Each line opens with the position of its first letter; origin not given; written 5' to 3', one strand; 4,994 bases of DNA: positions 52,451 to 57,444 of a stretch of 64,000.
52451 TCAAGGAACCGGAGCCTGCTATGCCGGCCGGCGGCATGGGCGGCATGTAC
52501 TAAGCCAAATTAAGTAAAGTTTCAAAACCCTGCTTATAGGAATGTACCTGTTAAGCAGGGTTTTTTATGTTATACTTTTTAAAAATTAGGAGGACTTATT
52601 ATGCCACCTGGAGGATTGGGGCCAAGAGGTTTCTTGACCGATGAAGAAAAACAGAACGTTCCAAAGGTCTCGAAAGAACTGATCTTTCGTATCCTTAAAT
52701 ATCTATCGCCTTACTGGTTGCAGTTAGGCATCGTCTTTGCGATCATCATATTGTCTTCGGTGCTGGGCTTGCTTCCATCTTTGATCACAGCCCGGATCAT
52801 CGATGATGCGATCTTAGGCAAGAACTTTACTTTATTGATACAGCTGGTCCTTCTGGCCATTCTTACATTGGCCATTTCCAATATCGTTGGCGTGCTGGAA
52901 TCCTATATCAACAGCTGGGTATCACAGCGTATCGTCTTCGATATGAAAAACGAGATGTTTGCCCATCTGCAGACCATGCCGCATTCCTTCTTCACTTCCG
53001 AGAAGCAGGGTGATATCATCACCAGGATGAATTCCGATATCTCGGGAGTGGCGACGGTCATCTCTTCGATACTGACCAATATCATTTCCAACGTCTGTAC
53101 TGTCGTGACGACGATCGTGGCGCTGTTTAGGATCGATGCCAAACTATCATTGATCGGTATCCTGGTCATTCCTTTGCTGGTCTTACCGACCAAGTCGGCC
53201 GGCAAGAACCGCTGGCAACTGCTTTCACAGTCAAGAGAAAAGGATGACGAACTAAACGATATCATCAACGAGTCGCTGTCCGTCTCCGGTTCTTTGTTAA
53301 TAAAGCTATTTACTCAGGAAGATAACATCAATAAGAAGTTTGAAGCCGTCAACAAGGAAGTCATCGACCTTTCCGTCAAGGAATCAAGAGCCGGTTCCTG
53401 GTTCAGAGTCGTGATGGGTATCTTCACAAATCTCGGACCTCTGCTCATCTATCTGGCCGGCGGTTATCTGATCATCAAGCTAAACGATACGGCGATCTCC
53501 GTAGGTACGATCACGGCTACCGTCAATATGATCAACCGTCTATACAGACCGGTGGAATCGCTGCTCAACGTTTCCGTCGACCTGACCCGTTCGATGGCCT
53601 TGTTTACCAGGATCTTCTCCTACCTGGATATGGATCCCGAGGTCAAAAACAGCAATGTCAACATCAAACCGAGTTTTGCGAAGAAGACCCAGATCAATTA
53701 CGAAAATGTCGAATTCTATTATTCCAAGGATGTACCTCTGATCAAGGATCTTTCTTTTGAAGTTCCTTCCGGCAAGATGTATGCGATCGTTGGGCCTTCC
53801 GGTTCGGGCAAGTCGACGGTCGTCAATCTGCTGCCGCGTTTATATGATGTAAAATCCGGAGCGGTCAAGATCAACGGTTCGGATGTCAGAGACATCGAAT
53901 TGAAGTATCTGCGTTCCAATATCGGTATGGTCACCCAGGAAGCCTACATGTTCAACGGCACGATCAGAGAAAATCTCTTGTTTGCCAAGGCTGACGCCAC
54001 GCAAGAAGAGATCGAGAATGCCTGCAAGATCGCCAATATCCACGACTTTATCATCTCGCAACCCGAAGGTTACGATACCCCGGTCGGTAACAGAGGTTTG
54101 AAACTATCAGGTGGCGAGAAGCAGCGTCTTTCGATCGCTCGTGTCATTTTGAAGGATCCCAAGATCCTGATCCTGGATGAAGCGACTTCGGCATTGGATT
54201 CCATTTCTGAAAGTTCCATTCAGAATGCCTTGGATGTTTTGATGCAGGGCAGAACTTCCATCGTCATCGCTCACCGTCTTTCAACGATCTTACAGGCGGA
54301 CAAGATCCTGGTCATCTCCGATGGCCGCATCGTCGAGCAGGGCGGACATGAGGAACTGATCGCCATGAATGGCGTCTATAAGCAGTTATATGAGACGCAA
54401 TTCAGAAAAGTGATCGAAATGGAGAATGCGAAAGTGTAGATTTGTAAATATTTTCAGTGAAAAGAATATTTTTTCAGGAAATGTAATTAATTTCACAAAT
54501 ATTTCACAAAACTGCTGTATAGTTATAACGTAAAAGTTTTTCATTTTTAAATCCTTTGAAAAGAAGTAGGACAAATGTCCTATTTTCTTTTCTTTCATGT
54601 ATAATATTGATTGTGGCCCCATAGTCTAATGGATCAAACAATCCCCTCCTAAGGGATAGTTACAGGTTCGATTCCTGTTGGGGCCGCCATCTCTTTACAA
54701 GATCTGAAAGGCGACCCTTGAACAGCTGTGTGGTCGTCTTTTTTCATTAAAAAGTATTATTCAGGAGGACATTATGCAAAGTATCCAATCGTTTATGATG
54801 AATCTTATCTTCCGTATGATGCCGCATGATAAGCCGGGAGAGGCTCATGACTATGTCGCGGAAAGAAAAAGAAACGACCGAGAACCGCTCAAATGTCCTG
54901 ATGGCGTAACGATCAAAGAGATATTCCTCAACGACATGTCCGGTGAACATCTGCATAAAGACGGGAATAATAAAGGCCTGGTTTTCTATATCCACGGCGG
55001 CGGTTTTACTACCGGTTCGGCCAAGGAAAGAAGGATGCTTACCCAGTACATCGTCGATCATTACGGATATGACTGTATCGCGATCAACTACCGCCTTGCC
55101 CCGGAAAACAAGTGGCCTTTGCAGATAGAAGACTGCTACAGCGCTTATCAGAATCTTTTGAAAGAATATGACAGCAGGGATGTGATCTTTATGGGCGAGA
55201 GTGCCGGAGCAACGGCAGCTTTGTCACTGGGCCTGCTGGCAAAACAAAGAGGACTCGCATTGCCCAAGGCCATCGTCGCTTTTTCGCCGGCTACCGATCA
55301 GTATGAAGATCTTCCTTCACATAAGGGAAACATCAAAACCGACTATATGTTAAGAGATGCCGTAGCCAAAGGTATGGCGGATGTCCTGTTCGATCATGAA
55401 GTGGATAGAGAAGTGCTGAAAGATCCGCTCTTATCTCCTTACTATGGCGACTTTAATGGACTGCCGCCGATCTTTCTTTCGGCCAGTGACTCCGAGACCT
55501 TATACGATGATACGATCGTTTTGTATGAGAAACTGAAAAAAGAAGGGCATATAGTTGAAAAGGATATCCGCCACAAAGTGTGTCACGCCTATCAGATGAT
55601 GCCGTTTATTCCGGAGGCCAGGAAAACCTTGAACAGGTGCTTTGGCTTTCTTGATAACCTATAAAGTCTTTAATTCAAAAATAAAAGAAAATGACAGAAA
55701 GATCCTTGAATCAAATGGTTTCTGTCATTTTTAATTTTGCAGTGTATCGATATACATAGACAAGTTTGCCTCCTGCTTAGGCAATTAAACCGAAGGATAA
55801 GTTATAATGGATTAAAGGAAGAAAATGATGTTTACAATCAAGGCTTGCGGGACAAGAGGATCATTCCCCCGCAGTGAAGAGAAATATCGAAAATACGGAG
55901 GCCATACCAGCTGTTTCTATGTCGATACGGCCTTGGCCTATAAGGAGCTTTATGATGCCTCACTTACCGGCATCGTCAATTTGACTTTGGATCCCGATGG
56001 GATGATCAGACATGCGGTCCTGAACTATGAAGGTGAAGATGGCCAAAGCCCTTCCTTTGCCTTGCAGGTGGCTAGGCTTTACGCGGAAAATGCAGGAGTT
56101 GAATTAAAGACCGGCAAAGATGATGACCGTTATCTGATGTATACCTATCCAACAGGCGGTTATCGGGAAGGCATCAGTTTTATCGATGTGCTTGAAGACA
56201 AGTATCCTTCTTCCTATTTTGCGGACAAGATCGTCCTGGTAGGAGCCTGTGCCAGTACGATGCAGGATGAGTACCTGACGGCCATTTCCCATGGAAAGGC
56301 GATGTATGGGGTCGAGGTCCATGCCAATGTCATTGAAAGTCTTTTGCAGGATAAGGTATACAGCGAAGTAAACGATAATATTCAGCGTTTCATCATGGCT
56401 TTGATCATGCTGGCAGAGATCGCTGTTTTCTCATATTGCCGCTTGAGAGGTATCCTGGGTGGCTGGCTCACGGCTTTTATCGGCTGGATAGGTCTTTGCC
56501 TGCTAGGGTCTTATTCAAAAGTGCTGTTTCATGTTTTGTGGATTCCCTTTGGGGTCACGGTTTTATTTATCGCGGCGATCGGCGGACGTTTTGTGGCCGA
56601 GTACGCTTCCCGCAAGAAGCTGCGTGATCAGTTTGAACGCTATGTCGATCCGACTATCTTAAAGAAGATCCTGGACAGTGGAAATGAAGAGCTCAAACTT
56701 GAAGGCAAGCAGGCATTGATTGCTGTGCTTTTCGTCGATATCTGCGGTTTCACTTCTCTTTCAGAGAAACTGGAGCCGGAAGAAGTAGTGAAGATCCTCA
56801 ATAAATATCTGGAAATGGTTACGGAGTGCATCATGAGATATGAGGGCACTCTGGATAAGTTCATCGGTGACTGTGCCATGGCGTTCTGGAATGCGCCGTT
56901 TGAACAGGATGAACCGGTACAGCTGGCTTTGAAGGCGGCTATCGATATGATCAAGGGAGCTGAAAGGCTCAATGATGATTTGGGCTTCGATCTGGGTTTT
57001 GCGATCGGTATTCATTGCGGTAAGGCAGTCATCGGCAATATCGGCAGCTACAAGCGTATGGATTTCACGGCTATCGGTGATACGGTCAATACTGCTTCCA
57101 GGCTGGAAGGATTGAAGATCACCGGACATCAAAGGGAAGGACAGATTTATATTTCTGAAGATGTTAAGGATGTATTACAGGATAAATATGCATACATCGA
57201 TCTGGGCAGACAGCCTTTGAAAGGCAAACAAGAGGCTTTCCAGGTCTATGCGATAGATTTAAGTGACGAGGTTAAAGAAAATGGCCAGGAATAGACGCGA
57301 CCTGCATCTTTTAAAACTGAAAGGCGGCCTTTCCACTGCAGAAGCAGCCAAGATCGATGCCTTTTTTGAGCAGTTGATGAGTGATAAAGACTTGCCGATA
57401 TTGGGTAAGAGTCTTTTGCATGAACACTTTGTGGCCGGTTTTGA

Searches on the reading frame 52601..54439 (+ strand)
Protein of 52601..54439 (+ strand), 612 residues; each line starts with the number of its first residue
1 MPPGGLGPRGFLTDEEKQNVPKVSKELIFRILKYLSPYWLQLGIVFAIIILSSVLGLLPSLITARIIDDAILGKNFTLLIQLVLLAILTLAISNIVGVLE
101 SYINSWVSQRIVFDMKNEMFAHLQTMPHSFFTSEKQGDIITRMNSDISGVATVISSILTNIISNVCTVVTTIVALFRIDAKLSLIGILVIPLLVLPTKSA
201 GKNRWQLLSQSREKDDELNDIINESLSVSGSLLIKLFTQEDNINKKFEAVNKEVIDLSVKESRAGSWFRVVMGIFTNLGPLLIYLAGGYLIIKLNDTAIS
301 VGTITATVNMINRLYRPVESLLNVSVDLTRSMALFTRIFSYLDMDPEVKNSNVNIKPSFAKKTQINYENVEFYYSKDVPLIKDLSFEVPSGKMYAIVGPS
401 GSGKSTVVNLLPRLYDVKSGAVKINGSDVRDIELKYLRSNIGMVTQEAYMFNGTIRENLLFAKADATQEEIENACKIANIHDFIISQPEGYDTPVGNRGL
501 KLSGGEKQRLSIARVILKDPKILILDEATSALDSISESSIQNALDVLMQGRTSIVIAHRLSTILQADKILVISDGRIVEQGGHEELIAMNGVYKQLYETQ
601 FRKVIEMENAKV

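Call 40: search_protein_families(library=pfam, proteins=[window:52601-54439:+], max_evalue=0.00001)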
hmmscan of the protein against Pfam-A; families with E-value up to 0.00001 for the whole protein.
window:52601-54439:+ (612 aa): 3 families
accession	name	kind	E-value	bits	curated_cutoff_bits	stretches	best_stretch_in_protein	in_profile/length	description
PF00664.28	ABC_membrane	-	2.9e-36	126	28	1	43-314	2-270/274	ABC transporter transmembrane region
PF00005.33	ABC_tran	-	2.1e-34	119.5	25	1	382-530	2-137/137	ABC transporter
PF02463.25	SMC_N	-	1.2e-08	35.2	40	0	416-573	105-212/220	RecF/RecN/SMC N terminal domain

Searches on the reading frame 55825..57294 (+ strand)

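Call 40: search_protein_families(library=pfam, proteins=[window:55825-57294:+], max_evalue=0.00001)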
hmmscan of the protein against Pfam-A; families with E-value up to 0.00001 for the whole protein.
window:55825-57294:+ (489 aa): 2 families
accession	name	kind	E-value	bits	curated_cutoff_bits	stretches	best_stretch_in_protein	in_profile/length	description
PF05226.16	CHASE2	-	1.7e-25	90.5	26.3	1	46-191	104-247/257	CHASE2 domain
PF00211.25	Guanylate_cyc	-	2.1e-25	89.8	21.9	1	299-471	9-176/183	Adenylate and Guanylate cyclase catalytic domain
